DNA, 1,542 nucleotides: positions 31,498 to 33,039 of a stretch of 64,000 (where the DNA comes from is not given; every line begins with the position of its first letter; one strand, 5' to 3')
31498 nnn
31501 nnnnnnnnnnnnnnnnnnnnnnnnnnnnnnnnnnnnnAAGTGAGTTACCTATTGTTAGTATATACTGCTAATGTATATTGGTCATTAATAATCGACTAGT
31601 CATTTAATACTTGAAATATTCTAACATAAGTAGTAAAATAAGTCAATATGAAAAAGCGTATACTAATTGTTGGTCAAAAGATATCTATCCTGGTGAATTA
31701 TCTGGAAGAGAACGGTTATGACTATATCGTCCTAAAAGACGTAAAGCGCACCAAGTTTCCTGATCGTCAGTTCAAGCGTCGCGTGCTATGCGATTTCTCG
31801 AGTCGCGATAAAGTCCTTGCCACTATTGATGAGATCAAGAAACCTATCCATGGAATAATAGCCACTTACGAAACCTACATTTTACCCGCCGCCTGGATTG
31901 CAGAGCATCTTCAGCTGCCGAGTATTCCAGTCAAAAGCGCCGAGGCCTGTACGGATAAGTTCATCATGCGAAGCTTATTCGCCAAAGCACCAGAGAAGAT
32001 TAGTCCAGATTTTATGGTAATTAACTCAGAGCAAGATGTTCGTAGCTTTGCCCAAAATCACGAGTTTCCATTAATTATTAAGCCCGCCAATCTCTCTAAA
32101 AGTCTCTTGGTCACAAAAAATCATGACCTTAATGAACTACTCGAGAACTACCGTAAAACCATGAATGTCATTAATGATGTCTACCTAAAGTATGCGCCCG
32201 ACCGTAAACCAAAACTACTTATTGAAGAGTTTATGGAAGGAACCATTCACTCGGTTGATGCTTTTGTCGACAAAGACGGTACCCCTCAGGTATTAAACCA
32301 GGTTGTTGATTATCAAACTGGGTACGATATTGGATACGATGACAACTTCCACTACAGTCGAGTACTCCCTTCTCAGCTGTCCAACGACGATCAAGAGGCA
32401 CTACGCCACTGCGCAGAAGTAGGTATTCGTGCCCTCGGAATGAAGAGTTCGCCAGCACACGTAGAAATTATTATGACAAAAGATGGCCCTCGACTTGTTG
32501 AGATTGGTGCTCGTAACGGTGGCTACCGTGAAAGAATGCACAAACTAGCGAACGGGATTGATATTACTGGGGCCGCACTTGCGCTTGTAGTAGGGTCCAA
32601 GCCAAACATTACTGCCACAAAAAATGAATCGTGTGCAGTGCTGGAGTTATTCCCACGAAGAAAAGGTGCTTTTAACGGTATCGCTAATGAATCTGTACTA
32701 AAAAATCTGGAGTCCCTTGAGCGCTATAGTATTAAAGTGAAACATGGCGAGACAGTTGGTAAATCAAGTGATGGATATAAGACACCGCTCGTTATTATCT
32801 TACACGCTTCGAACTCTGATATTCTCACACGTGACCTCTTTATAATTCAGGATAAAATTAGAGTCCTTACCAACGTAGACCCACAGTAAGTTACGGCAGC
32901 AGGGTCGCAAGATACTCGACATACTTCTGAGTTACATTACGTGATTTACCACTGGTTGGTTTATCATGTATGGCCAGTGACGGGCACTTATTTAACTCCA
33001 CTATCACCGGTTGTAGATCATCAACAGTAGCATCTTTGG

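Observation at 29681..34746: Cluster of four ATP-grasp peptide ligases (three subfamilies) with a RimB-type protease-like protein and DUF192, no visible substrate gene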

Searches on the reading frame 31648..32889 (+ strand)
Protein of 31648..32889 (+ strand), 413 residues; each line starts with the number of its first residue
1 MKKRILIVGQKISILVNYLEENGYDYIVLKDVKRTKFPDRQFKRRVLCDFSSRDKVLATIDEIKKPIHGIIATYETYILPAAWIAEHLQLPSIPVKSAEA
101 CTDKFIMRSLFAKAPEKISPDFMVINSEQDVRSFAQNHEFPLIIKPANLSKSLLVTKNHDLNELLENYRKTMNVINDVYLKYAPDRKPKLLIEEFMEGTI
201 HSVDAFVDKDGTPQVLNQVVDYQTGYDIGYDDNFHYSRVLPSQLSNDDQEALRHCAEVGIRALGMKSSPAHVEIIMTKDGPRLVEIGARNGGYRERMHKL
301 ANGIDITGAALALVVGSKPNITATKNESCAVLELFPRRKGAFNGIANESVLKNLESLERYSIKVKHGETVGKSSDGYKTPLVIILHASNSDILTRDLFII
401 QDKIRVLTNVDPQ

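Call 3: search_protein_families(library=pfam, proteins=[window:31648-32889:+], max_evalue=0.01)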
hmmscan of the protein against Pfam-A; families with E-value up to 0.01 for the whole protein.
window:31648-32889:+ (413 aa): 5 families
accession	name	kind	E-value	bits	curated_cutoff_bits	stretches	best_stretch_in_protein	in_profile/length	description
PF13535.11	ATP-grasp_4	-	8.2e-19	68.2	27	1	139-291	2-154/160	ATP-grasp domain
PF01071.24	GARS_A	-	1.3e-05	25.6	27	1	103-222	2-114/194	Phosphoribosylglycinamide synthetase, ATP-grasp (A) domain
PF18130.6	ATPgrasp_N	-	8e-05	23.6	27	1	47-92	33-81/81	ATP-grasp N-terminal domain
PF07478.18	Dala_Dala_lig_C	-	0.00031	20.7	24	1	128-285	25-171/204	D-ala D-ala ligase C-terminus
PF02786.22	CPSase_L_D2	-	0.0098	15.9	19.8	0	103-171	1-70/211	Carbamoyl-phosphate synthase L chain, ATP binding domain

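Call 4: search_protein_families(library=ncbifam, proteins=[window:31648-32889:+], max_evalue=0.01)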
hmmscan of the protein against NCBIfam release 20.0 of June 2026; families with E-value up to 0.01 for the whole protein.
window:31648-32889:+ (413 aa): 26 families (the best 25 are shown)
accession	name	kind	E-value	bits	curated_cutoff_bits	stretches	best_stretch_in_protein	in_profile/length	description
NF005543.0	PRK07206.1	subfamily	1.7e-27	96.1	302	1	56-397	59-401/416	hypothetical protein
NF002563.0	PRK02186.1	subfamily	7.3e-27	94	625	1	26-349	31-337/890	argininosuccinate lyase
NF053745.1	AAntcapLigBacD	equivalog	2.9e-11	42.4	850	1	68-293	101-331/471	alanine--anticapsin ligase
NF041595.1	dap_A_syn_DdaF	equivalog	1.8e-09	36.9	840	1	66-292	77-294/424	dapdiamide A synthase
NF009404.0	PRK12767.1-3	equivalog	4.5e-09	35.7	316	1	99-213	107-220/344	carbamoyl phosphate synthase-like protein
TIGR01205.1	D_ala_D_alaTIGR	subfamily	2.7e-08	33.2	245.65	1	95-286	98-283/318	D-alanine--D-alanine ligase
NF002378.0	PRK01372.1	subfamily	9.1e-08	31.1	243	1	95-287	92-268/305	D-alanine--D-alanine ligase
NF002526.0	PRK01966.1-2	equivalog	9.7e-07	28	449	1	95-280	127-306/362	D-alanine--D-alanine ligase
NF000036.1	D_ala_D_ser_VanE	exception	1.9e-06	27.3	700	1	44-293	69-312/352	D-alanine--D-serine ligase VanE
NF002525.0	PRK01966.1-1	equivalog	2.3e-06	26.8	457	1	53-281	92-310/364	D-alanine--D-alanine ligase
NF002528.0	PRK01966.1-4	subfamily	4.2e-06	25.8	262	1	95-284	133-322/366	D-alanine--D-alanine ligase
NF000207.3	D_ala_D_ser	equivalog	1.7e-05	24.2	520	1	87-281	113-299/342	D-alanine--D-serine ligase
TIGR00877.1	purD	equivalog_domain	5.8e-05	22.1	288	1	97-224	98-218/425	phosphoribosylamine--glycine ligase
TIGR03909.1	pyrrolys_PylC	equivalog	7.8e-05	21.6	248.3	1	138-289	123-252/374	3-methylornithine--L-lysine ligase PylC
NF002527.0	PRK01966.1-3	equivalog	0.0002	20.7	310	1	95-288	110-296/332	D-alanine--D-alanine ligase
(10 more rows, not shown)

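Call 6: search_solved_structures(query=window:31648-32889:+, max_evalue=0.001)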
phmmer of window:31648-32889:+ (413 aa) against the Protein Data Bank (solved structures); distinct sequences matched with E-value up to 0.001: 11.
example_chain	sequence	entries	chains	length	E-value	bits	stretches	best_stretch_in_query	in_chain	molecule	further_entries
3vot_A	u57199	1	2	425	1.6e-15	60.1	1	63-297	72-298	L-amino acid ligase, BL00235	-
30vh_A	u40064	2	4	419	7.8e-13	51.2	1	69-400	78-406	L-amino acid ligase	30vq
3wnz_A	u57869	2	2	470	1.3e-10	44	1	70-306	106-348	Alanine-anticapsin ligase BacD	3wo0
3vmm_A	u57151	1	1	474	1.3e-10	43.9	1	70-306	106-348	Alanine-anticapsin ligase BacD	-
3wo1_A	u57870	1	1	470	3.2e-10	42.6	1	70-295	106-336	Alanine-anticapsin ligase BacD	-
4dim_A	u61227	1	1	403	1.9e-08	36.8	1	51-319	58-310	Phosphoribosylglycinamide synthetase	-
4wd3_A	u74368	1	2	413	1.5e-05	27.3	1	65-356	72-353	L-amino acid ligase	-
3i12_A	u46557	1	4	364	2.7e-05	26.4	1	55-284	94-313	D-alanine-D-alanine ligase A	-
3q1k_A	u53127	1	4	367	2.8e-05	26.4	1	55-284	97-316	D-alanine--D-alanine ligase A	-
8evy_B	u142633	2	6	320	6e-05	25.3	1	119-177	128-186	D-alanine--D-alanine ligase B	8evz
7u56_A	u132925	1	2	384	0.0007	21.8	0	53-308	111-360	D-alanine--D-alanine ligase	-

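Call 34: find_homologous_proteins(query=window:31648-32889:+, max_evalue=0.00001)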
Query window:31648-32889:+ (413 aa): 722 proteins with E <= 0.00001 among 4469 candidates; the best 120 are listed.
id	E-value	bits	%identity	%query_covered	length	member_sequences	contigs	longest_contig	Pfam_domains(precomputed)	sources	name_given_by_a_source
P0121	5.1e-273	923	100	100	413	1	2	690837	PF13535.12,PF01071.25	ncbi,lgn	-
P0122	1.5e-194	664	71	99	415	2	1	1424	PF13535.12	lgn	-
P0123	2.1e-187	641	69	98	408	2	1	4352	PF13535.12,PF01071.25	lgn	-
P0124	1.1e-185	635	68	99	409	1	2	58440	PF13535.12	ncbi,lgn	-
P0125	6.3e-184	629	68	98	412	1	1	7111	PF13535.12,PF18603.8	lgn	-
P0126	2.0e-179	615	66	98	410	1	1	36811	PF13535.12,PF18603.8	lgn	-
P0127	3.6e-179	614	66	99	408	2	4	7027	PF13535.12,PF18603.8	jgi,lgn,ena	-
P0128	3.8e-179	614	67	99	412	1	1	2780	PF13535.12,PF18130.7,PF18603.8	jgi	jgi:biotin carboxylase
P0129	3.9e-179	614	66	98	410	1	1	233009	PF13535.12,PF18130.7,PF01071.25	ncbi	ncbi:MAG TPA: ATP-grasp domain-containing protein [Candidatus Saccharimonadales bacterium]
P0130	1.7e-178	611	67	98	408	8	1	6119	PF13535.12,PF01071.25,PF18603.8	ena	-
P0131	6.4e-178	610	66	98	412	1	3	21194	PF13535.12,PF01071.25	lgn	-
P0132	1.1e-177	609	65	98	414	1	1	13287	PF13535.12,PF01071.25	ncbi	-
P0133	2.5e-177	608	66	98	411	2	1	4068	PF13535.12,PF18130.7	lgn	-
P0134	3.4e-177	607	66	99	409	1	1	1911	PF13535.12,PF18130.7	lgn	-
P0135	6.4e-177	606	66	98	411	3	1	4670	PF13535.12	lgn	-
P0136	1.2e-176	605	64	98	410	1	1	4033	PF13535.12,PF01071.25,PF18603.8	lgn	-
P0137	1.8e-176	605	65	99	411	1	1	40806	PF13535.12,PF18603.8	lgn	-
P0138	2.1e-176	605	65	98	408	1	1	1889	PF13535.12,PF01071.25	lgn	-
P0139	2.2e-176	605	65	99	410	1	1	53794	PF13535.12,PF18603.8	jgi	jgi:biotin carboxylase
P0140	4.9e-176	603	65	99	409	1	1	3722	PF13535.12,PF01071.25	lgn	-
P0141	7.0e-176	603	65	99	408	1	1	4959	PF13535.12,PF18603.8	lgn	-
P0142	2.0e-175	601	66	98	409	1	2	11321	PF13535.12,PF18603.8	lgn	-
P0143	7.2e-175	600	65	99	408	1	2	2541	PF13535.12,PF18130.7,PF18603.8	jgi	jgi:biotin carboxylase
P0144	1.2e-174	599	63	98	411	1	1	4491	PF13535.12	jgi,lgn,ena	-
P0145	1.8e-174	598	65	98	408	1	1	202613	PF13535.12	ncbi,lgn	-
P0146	7.6e-174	596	64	98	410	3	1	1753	PF13535.12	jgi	jgi:hypothetical protein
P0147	1.2e-173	596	64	98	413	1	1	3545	PF13535.12,PF18130.7,PF01071.25,PF18603.8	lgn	-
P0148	2.2e-173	595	65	98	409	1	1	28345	PF13535.12,PF18603.8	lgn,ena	-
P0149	6.1e-173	593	64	98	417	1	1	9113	PF13535.12,PF18130.7,PF18603.8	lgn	-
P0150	7.2e-173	593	64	98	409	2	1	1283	PF13535.12,PF18130.7,PF01071.25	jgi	-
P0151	1.7e-172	592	64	98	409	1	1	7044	PF13535.12,PF18130.7,PF18603.8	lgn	-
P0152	1.9e-172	592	64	98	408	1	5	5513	PF13535.12,PF18130.7,PF18603.8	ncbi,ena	-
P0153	2.3e-172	591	64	98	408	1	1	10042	PF13535.12,PF18130.7,PF01071.25,PF18603.8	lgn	-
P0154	2.7e-172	591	63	99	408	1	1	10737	PF13535.12,PF01071.25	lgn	-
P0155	2.8e-172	591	65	98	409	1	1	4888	PF13535.12,PF01071.25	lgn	-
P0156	3.3e-172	591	63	98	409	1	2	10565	PF13535.12,PF01071.25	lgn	-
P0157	3.6e-172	591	65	99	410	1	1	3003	PF13535.12,PF18603.8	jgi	jgi:hypothetical protein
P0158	5.9e-172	590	63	98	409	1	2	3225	PF13535.12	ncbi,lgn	-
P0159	7.1e-172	590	64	98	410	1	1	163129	PF13535.12,PF18130.7,PF01071.25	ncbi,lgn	-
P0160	1.1e-171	589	63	98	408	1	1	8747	PF13535.12,PF02786.23,PF01071.25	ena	-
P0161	1.3e-171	589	63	98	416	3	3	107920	PF13535.12,PF18130.7,PF01071.25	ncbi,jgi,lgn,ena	-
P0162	1.7e-171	588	62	99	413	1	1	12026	PF13535.12,PF01071.25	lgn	-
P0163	2.2e-171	588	63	98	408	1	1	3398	PF13535.12,PF18130.7,PF18603.8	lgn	-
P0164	2.4e-171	588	64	99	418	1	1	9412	PF13535.12,PF01071.25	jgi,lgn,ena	jgi:hypothetical protein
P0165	2.7e-171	588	64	98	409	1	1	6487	PF13535.12,PF01071.25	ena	-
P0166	3.0e-171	588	62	98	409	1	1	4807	PF13535.12,PF18603.8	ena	-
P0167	3.6e-171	587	63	99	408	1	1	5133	PF13535.12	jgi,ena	-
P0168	3.9e-171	587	63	98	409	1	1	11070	PF13535.12,PF18130.7,PF01071.25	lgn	-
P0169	4.0e-171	587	64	98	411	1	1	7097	PF13535.12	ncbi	-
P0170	4.1e-171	587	63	98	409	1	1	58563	PF13535.12,PF07478.19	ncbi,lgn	-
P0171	4.5e-171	587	63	99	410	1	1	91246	PF13535.12,PF01071.25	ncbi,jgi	-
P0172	5.2e-171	587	62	98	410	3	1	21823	PF13535.12,PF01071.25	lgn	-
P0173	5.4e-171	587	65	98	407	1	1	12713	PF13535.12,PF01071.25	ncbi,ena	-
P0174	9.8e-171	586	64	98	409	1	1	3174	PF13535.12,PF18603.8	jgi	jgi:hypothetical protein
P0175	1.9e-170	585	60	100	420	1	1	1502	PF13535.12,PF01071.25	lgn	-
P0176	2.2e-170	585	62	99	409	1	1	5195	PF13535.12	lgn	-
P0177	4.1e-170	584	64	98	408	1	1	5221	PF13535.12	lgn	-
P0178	5.2e-170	584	62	98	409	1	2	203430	PF13535.12,PF18603.8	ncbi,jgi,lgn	ncbi:MAG: ATP-grasp domain-containing protein [Candidatus Woesebacteria bacterium]|jgi:biotin carbox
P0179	5.3e-170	584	64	98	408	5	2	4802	PF13535.12,PF18603.8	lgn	-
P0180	6.5e-170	583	61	98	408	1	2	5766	PF13535.12,PF01071.25,PF07478.19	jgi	jgi:biotin carboxylase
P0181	8.6e-170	583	62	99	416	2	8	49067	PF13535.12,PF02786.23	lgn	-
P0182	1.0e-169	583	63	99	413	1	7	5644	PF13535.12,PF18130.7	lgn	-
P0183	1.0e-169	583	63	98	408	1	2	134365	PF13535.12,PF18130.7,PF01071.25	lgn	-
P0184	1.1e-169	582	63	98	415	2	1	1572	PF13535.12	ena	-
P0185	1.5e-169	582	64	98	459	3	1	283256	PF13535.12,PF18130.7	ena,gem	-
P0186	1.7e-169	582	64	98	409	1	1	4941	PF13535.12,PF01071.25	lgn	-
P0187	1.9e-169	582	62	98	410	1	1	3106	PF13535.12,PF01071.25,PF18603.8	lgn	-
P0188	2.0e-169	582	65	95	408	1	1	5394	PF13535.12,PF18130.7,PF18603.8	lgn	-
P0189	3.0e-169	581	64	99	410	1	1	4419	PF13535.12,PF18130.7,PF18603.8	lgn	-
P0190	3.6e-169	581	63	98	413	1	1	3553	PF13535.12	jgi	jgi:hypothetical protein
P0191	4.5e-169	580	63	98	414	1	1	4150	PF13535.12,PF01071.25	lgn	-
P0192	5.7e-169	580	63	98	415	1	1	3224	PF13535.12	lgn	-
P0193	7.3e-169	580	61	98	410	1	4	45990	PF13535.12,PF18130.7,PF18603.8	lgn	-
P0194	9.1e-169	579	63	98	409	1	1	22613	PF13535.12,PF18130.7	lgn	-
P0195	9.7e-169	579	64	98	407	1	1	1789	PF13535.12,PF01071.25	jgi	jgi:hypothetical protein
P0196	1.0e-168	579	61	98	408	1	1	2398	PF13535.12,PF18130.7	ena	-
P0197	1.1e-168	579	62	98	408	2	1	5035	PF13535.12,PF18130.7,PF01071.25,PF18603.8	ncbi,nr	ncbi:MAG TPA: ATP-grasp domain-containing protein [Candidatus Saccharimonadales bacterium]|nr:ATP-gr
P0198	1.2e-168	579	63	98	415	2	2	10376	PF13535.12,PF01071.25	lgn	-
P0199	1.2e-168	579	62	99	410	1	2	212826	PF13535.12,PF18603.8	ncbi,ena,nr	ncbi:MAG TPA: ATP-grasp domain-containing protein [Candidatus Saccharimonadales bacterium]|nr:ATP-gr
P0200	1.8e-168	579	63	98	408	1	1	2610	PF13535.12,PF01071.25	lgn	-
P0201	2.0e-168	578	62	98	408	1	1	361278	PF13535.12,PF01071.25,PF18603.8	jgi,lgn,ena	-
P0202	2.6e-168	578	62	98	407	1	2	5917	PF13535.12,PF01071.25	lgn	-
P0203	3.4e-168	578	61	98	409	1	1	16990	PF13535.12,PF18603.8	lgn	-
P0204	3.8e-168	577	63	99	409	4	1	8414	PF13535.12,PF01071.25,PF18603.8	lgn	-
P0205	3.9e-168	577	61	98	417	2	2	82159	PF13535.12,PF18603.8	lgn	-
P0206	3.9e-168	577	62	98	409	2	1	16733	PF13535.12,PF01071.25,PF18603.8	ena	-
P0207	4.3e-168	577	65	93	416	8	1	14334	PF13535.12,PF18130.7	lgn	-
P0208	4.9e-168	577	62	98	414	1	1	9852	PF13535.12,PF01071.25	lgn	-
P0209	5.4e-168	577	63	98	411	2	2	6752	PF13535.12,PF18130.7,PF01071.25,PF18603.8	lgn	-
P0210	6.9e-168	577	62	98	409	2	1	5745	PF13535.12,PF01071.25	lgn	-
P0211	7.0e-168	577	62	98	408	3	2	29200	PF13535.12,PF01071.25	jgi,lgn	jgi:hypothetical protein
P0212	8.2e-168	576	64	95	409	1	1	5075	PF13535.12,PF18130.7,PF18603.8,PF07478.19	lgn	-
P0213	8.7e-168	576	62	99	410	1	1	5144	PF13535.12,PF01071.25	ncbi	-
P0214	1.2e-167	576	61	98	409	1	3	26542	PF13535.12,PF18603.8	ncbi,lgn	-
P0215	1.3e-167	576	64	98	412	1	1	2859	PF13535.12,PF18130.7,PF18603.8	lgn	-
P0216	1.5e-167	576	62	98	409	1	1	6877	PF13535.12,PF18130.7,PF18603.8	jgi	jgi:carbamoylphosphate synthase large subunit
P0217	2.0e-167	575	62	98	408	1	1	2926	PF13535.12,PF01071.25,PF07478.19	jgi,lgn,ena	-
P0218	2.4e-167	575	62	99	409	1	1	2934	PF13535.12,PF18130.7,PF18603.8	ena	-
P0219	3.1e-167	574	63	98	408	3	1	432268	PF13535.12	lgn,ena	-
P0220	5.0e-167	574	62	99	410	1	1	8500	PF13535.12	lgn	-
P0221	8.6e-167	573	62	98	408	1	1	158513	PF13535.12,PF18130.7,PF01071.25,PF18603.8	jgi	jgi:biotin carboxylase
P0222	1.1e-166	573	62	98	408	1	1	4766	PF13535.12,PF18603.8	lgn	-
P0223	1.2e-166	573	62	98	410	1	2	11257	PF13535.12,PF18130.7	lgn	-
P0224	1.2e-166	572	63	98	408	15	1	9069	PF13535.12,PF01071.25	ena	-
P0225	1.4e-166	572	62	98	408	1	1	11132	PF13535.12,PF01071.25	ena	-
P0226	1.6e-166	572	61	98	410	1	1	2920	PF13535.12,PF18130.7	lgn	-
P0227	1.7e-166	572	62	99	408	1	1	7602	PF13535.12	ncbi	-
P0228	1.8e-166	572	63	98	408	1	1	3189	PF13535.12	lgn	-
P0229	2.6e-166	571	63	98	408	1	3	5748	PF13535.12,PF01071.25,PF18603.8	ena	-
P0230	4.1e-166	571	62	98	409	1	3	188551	PF13535.12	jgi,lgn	jgi:hypothetical protein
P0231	4.5e-166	571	62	98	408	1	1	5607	PF13535.12,PF02786.23,PF18130.7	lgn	-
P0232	7.1e-166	570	62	98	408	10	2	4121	PF13535.12,PF01071.25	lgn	-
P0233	7.3e-166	570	60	98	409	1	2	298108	PF13535.12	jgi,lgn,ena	-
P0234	7.7e-166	570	62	98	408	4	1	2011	PF13535.12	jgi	-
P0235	1.2e-165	569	63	98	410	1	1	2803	PF13535.12,PF18130.7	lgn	-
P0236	1.2e-165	569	61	98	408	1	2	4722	PF13535.12,PF18603.8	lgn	-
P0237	2.3e-165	568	62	98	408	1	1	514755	PF13535.12,PF18130.7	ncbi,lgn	-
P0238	2.8e-165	568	63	98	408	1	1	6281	PF13535.12,PF18130.7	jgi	-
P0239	3.1e-165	568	60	98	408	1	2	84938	PF13535.12,PF18130.7,PF01071.25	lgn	-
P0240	3.3e-165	568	62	98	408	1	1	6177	PF13535.12,PF18130.7,PF18603.8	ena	-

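Call 53: find_related_loci(query=A2, collection=metagenome_contigs, flank=10000)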
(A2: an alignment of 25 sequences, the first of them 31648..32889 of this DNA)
Query A2 (413 aa) in metagenome_contigs; peptide patterns used: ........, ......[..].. (x = any residue, [..] = any of these).
382 stretches matched a pattern; 134 encode a relative of the query (tblastn E <= 1e-3); the best 80 are kept; 80 distinct loci.
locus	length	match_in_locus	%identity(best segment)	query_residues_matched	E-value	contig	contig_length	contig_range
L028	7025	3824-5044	66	3-409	0e+0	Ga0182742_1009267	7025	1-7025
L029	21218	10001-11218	67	3-408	0e+0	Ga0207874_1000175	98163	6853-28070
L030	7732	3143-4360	67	3-408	0e+0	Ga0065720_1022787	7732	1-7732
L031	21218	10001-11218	67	3-408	0e+0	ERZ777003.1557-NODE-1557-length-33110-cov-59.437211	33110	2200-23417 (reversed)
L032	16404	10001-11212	64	5-408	0e+0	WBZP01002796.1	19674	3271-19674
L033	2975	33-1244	63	5-408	0e+0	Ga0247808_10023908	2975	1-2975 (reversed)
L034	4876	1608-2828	63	3-409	0e+0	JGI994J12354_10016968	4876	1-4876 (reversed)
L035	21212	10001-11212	62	5-408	4e-179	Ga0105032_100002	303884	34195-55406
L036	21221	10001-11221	63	4-408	9e-179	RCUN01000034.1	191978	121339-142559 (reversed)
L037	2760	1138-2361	63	1-408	0e+0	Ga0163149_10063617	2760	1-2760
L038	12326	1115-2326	64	3-406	1e-177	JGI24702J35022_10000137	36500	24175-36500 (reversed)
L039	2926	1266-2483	62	4-409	0e+0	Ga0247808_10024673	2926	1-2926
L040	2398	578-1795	61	4-409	0e+0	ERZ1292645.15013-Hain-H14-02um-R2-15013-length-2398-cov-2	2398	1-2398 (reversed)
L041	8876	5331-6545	62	4-408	6e-177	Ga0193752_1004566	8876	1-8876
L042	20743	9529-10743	62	4-408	4e-176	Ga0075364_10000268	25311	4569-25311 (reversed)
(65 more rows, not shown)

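Call 71: search_protein_families(library=padloc, proteins=[window:31648-32889:+], max_evalue=0.001)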
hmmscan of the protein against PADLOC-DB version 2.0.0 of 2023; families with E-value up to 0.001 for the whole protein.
window:31648-32889:+ (413 aa): 0 families

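Call 90: predict_structure(alignment_id=A2)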
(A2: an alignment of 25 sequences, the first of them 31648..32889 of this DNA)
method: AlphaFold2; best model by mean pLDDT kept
length: 413 residues; sequences in the alignment: 25
mean_pLDDT: 88.9   pTM: 0.85
mean pLDDT of the five models: 88.9, 87.2, 87.2, 86.7, 86.0
residues with pLDDT >= 90: 275; 70-90: 113; 50-70: 13; < 50: 12
segments of 3 or more residues with pLDDT < 50: 225-234
pLDDT, mean of each block of 10 residues (from residue 1): 91 90 95 88 92 95 95 89 97 94 88 89 93 95 83 79 94 88 82 88 94 95 52 62 94 97 95 91 87 84 94 92 94 87 95 96 93 76 93 92 89 46
secondary structure, 60 per line:
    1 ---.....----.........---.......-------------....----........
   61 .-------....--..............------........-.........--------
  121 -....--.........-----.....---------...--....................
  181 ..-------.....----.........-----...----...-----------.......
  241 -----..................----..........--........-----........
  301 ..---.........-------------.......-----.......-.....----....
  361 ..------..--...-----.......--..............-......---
elements in order: E4-8 H13-21 E25-31 E45-48 H53-61 E69-72 H75-88 H95-102 H104-112 E122-125 H128-136 E142-146 E156-158 H161-182 E190-194 E199-207 E213-215 E220-222 E234-240 H246-263 E268-277 E280-287 H293-302 H306-314 E328-334 E340-346 H348-352 E357-362 E381-387 H390-403 E405-410
